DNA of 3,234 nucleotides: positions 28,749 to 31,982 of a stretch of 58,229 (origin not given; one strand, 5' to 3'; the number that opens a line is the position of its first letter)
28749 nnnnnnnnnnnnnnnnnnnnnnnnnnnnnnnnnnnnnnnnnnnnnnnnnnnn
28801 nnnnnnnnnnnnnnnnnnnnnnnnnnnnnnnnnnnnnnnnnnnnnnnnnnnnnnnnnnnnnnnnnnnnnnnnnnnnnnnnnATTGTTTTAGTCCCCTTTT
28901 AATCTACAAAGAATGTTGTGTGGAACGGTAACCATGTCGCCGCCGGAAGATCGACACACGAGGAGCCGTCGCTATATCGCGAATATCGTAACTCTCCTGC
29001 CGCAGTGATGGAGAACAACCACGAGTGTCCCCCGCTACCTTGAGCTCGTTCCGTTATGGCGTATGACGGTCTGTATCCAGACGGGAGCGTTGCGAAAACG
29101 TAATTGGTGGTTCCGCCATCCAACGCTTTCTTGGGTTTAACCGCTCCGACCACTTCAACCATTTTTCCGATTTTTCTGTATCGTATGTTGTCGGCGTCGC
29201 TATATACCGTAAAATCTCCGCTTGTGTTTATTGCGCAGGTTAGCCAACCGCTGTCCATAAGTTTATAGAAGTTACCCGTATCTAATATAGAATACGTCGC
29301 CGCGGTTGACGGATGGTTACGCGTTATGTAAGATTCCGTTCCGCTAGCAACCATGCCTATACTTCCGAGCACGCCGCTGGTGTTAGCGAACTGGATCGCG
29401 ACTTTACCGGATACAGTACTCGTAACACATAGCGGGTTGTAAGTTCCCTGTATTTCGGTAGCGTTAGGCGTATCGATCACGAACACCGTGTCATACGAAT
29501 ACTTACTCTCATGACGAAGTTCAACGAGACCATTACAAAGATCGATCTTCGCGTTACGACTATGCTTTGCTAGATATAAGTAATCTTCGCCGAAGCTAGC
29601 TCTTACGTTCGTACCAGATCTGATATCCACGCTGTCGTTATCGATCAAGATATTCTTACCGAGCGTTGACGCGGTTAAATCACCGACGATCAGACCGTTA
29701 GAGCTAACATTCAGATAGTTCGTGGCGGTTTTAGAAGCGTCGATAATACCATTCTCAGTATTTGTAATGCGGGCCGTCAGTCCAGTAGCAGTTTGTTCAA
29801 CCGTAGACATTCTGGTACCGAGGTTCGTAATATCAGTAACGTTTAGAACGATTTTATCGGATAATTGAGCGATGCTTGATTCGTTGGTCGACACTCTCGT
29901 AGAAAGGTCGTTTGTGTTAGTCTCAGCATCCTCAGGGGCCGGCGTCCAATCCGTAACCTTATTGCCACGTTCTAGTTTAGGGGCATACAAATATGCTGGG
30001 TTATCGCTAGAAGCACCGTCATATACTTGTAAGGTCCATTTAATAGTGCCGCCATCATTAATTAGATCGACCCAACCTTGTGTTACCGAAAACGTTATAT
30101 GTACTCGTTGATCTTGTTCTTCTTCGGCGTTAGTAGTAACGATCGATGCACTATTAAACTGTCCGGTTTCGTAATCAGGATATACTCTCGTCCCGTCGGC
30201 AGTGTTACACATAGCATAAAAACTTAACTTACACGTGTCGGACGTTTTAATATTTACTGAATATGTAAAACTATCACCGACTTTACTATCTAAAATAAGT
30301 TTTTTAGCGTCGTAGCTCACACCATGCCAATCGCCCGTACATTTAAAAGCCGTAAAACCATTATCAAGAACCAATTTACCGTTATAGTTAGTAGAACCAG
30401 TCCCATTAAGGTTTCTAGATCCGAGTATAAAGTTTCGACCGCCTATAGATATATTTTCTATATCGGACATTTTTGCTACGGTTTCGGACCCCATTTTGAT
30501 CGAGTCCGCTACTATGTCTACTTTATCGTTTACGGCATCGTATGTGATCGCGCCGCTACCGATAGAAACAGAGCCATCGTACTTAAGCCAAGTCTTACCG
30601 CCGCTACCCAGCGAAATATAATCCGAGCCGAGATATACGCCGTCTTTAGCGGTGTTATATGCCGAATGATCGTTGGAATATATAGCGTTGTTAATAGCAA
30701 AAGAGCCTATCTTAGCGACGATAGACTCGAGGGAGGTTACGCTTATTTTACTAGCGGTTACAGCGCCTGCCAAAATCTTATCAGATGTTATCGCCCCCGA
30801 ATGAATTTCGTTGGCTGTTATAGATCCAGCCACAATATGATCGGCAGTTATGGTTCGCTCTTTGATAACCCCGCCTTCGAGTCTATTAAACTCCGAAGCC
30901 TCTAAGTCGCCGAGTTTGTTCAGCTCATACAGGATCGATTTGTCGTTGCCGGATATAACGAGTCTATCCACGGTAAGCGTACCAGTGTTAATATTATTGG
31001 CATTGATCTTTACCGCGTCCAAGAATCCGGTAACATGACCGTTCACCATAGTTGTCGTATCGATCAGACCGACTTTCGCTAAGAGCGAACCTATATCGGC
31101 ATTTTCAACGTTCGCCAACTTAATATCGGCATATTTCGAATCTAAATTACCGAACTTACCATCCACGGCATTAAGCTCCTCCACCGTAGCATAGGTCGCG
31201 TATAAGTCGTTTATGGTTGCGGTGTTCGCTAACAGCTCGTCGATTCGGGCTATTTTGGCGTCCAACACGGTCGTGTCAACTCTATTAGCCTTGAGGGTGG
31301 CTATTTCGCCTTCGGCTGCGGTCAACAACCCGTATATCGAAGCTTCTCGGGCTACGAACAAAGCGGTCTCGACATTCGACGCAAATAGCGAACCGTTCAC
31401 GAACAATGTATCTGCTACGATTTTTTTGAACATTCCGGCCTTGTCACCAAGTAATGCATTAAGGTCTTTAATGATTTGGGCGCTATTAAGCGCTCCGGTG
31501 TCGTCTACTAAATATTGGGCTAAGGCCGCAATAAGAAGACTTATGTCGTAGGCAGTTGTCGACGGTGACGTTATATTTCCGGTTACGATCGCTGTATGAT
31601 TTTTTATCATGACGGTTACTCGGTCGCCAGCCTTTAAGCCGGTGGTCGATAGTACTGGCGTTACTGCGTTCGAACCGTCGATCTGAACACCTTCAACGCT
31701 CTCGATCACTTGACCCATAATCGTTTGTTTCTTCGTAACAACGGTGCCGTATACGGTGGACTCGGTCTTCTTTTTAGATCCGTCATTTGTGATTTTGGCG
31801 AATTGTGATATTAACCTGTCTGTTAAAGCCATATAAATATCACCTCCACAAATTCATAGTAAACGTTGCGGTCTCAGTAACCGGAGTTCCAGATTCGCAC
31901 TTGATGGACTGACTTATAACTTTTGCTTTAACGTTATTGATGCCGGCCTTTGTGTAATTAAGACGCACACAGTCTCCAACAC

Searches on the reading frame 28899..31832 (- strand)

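Call 55: search_protein_families(library=phrogs, proteins=[window:28899-31832:-], max_evalue=1e-8)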
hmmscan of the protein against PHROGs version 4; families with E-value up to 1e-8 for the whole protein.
window:28899-31832:- (977 aa): 4 families
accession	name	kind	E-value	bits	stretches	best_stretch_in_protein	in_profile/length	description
phrog_16267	-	unknown function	7e-18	64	2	457-711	1092-1332/2299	-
phrog_1775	-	head and packaging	3.6e-12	45.6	1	396-694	678-902/1609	minor head protein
phrog_1330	-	tail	3.7e-10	39.3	1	449-706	669-810/1361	tail protein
phrog_7127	-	tail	3.9e-09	37.5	0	873-974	156-255/258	receptor binding tail protein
